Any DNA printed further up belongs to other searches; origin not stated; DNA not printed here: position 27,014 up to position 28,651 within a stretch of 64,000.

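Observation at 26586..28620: Group II intron with an En-minus RT/maturase, lodged intergenically downstream of the gdhA terminator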

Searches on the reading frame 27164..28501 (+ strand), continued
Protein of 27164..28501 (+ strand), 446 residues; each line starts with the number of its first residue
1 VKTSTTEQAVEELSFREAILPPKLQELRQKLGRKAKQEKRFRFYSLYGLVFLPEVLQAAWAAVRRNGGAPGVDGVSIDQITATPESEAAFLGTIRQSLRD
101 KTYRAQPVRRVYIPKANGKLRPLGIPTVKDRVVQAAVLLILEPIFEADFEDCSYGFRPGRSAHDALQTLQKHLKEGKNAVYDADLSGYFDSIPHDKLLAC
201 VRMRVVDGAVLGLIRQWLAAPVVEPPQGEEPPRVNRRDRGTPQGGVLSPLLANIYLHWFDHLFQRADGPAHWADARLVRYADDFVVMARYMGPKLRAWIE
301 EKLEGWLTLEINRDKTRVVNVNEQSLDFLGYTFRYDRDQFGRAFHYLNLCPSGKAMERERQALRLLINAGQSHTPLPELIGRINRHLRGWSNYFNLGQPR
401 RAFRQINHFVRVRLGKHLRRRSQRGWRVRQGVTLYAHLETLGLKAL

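Call 55: search_solved_structures(query=window:27164-28501:+, max_evalue=1e-40, show_alignments=5)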
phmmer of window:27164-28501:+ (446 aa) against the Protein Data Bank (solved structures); distinct sequences matched with E-value up to 1e-40: 6.
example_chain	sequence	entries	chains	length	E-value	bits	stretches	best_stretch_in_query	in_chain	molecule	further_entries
6ar1_A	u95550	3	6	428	1.8e-60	208.2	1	57-415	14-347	GsI-IIC RT | Trt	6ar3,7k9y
7uim_D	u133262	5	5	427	2.5e-54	188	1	54-416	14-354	Group II intron reverse transcriptase/maturase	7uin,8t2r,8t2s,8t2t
5hhj_A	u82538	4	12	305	6e-49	170.2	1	38-338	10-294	Retron-type reverse transcriptase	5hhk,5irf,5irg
5hhl_A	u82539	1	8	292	6.5e-48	166.8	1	54-337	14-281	Retron-type reverse transcriptase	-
5g2x_C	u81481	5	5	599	4.5e-47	164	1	30-262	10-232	GROUP II INTRON-ENCODED PROTEIN LTRA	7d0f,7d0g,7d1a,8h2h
6me0_C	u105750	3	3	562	1.4e-44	155.8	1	63-422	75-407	Maturase reverse transcriptase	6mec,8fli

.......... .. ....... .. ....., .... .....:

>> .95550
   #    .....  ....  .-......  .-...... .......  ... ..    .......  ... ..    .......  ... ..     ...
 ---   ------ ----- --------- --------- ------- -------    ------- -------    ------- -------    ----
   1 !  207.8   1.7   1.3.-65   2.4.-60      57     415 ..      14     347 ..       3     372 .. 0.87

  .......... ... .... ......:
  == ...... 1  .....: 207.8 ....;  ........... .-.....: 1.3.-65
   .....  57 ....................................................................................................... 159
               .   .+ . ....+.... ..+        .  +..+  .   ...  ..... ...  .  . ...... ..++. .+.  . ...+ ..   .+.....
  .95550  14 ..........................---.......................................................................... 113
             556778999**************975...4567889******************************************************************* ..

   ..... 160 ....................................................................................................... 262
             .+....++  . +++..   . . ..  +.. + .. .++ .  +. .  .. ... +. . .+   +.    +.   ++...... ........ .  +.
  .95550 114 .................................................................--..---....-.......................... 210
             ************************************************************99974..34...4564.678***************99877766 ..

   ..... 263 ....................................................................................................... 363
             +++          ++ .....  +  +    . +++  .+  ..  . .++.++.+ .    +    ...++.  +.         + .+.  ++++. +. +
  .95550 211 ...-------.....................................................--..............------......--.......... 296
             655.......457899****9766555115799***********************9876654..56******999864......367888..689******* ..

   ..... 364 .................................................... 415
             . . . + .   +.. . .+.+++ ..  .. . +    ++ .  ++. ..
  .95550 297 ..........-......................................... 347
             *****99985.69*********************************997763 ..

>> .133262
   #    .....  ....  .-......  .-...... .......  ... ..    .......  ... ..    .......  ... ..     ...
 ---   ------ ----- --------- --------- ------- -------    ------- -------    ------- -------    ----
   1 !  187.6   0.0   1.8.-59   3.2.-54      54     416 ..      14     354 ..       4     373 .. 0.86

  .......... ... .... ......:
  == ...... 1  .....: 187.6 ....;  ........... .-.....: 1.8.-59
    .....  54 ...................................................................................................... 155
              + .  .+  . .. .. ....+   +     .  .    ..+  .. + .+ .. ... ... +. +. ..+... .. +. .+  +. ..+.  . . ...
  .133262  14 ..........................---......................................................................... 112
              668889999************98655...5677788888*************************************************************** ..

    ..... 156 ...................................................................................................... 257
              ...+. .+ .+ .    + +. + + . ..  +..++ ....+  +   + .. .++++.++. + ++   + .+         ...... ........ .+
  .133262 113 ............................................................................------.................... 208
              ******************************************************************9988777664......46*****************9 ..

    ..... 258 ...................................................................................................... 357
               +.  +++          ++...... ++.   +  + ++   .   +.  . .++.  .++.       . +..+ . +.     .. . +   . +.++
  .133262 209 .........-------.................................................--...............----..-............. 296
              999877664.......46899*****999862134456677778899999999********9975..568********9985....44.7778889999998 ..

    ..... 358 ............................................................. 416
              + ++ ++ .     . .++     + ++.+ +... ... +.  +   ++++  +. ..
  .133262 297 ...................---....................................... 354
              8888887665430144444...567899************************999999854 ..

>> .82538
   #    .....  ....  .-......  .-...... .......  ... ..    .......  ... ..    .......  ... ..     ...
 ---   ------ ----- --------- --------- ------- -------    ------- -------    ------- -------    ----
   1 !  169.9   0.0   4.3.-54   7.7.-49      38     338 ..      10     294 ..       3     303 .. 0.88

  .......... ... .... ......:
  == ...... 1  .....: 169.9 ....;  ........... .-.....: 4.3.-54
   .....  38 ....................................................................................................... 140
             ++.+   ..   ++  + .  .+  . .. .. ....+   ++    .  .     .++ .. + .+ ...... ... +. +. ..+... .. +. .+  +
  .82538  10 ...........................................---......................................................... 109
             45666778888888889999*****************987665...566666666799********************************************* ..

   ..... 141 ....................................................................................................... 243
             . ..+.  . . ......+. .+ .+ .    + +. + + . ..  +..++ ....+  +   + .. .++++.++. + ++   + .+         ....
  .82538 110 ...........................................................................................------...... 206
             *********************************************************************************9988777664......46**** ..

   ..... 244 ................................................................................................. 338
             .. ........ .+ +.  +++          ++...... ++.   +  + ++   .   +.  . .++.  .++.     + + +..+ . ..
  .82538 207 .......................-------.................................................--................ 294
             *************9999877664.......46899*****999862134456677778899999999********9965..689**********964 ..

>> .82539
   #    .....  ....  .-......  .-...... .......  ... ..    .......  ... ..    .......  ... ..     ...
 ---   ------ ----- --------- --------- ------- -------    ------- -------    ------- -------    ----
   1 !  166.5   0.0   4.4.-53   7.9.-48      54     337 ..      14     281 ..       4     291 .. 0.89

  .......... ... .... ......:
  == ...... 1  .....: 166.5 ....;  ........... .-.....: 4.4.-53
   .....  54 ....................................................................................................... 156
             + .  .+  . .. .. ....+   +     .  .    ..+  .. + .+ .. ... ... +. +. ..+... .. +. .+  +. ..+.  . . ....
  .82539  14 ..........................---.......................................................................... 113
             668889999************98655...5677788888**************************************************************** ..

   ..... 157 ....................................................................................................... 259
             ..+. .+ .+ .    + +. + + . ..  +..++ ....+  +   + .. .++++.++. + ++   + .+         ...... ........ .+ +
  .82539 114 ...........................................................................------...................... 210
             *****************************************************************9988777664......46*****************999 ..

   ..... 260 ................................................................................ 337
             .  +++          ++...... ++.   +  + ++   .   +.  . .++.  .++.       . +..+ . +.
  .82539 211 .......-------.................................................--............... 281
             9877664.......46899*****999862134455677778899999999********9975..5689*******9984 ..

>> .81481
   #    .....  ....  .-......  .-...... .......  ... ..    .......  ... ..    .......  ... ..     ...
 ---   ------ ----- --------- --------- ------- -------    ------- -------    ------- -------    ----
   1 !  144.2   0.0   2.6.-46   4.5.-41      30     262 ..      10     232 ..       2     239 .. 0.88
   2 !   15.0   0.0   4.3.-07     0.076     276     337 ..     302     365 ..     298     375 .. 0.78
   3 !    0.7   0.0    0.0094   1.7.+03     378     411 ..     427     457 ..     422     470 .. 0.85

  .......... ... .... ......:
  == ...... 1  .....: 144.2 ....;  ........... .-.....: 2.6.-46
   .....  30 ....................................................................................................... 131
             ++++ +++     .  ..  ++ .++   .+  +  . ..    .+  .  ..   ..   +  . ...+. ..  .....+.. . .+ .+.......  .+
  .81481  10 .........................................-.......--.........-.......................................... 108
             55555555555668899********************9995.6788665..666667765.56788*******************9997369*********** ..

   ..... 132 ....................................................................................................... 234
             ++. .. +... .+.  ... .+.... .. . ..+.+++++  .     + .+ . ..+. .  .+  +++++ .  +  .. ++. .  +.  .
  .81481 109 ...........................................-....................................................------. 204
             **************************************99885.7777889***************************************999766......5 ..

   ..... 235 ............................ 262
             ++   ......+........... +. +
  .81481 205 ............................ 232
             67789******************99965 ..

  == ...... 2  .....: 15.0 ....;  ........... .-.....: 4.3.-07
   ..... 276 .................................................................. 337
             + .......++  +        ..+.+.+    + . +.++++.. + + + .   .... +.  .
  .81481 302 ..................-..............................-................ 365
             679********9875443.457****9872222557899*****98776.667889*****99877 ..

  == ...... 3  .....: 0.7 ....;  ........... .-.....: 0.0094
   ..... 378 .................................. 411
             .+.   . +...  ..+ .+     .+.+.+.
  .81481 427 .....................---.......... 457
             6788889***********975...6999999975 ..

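Call 74: find_encoding_contigs(protein=P0036, flank=1200, max_places=8)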
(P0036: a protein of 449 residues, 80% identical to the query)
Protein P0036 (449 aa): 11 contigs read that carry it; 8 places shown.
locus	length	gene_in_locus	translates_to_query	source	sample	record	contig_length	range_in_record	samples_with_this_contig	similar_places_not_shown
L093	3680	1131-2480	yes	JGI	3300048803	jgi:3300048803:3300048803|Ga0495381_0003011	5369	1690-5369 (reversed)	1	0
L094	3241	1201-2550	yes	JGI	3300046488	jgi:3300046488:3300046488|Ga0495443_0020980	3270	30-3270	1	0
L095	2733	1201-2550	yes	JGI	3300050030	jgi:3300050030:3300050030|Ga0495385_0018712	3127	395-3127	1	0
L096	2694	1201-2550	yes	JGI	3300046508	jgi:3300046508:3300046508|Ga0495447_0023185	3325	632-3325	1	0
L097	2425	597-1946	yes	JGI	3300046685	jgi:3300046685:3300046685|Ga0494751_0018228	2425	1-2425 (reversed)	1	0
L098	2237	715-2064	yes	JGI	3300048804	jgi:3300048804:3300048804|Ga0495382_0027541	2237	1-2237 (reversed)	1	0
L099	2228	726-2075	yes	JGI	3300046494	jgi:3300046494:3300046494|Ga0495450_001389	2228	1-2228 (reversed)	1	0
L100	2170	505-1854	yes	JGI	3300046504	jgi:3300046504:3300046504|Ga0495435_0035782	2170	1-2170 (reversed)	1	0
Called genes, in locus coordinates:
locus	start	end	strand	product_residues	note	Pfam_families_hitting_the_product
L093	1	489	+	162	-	?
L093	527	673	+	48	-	-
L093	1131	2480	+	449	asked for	PF00078:RVT_1, PF08388:GIIM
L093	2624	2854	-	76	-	PF11127:YgaP-like_TM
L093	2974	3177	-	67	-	-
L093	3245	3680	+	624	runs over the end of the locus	PF05598:DUF772, PF13751:DDE_Tnp_1_6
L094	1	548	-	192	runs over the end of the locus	?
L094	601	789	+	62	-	-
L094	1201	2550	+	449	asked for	PF00078:RVT_1, PF08388:GIIM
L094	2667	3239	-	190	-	?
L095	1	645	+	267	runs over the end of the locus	-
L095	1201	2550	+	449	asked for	PF00078:RVT_1, PF08388:GIIM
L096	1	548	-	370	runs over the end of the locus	PF01797:Y1_Tnp (weak)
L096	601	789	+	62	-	-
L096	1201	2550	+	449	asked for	PF00078:RVT_1, PF08388:GIIM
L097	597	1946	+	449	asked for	PF00078:RVT_1, PF08388:GIIM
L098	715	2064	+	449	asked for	PF00078:RVT_1, PF08388:GIIM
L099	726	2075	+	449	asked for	PF00078:RVT_1, PF08388:GIIM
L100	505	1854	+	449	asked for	PF00078:RVT_1, PF08388:GIIM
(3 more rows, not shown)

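Call 75: find_encoding_contigs(protein=P0096, flank=1200, max_places=4)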
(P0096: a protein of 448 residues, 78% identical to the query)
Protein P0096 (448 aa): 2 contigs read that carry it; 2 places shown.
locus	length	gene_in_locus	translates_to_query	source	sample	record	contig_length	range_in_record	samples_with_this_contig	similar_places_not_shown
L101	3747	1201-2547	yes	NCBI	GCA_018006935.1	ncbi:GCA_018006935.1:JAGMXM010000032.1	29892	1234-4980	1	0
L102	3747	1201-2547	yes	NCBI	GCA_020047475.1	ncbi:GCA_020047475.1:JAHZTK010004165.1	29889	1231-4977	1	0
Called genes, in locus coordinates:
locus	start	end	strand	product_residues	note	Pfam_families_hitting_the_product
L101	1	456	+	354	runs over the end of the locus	PF04909:Amidohydro_2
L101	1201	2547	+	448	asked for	PF00078:RVT_1, PF08388:GIIM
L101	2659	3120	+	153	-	-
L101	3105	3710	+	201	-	-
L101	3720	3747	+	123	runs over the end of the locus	-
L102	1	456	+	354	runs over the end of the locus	PF04909:Amidohydro_2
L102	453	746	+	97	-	-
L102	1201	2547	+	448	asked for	PF00078:RVT_1, PF08388:GIIM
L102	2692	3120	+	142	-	-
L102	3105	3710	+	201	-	-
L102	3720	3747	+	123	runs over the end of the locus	-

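Call 76: find_encoding_contigs(protein=P0099, flank=1200, max_places=4)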
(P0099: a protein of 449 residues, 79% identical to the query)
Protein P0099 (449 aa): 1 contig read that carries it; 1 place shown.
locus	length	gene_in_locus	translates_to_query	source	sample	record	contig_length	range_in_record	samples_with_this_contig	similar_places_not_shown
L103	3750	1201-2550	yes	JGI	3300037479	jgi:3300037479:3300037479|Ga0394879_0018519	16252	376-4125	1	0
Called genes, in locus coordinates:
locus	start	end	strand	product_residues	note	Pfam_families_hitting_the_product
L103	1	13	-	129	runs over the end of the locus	?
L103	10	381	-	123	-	-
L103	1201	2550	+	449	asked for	PF00078:RVT_1, PF08388:GIIM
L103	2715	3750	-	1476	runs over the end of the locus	PF14312:FG-GAP_2, PF22073:Cep192_D4 (weak)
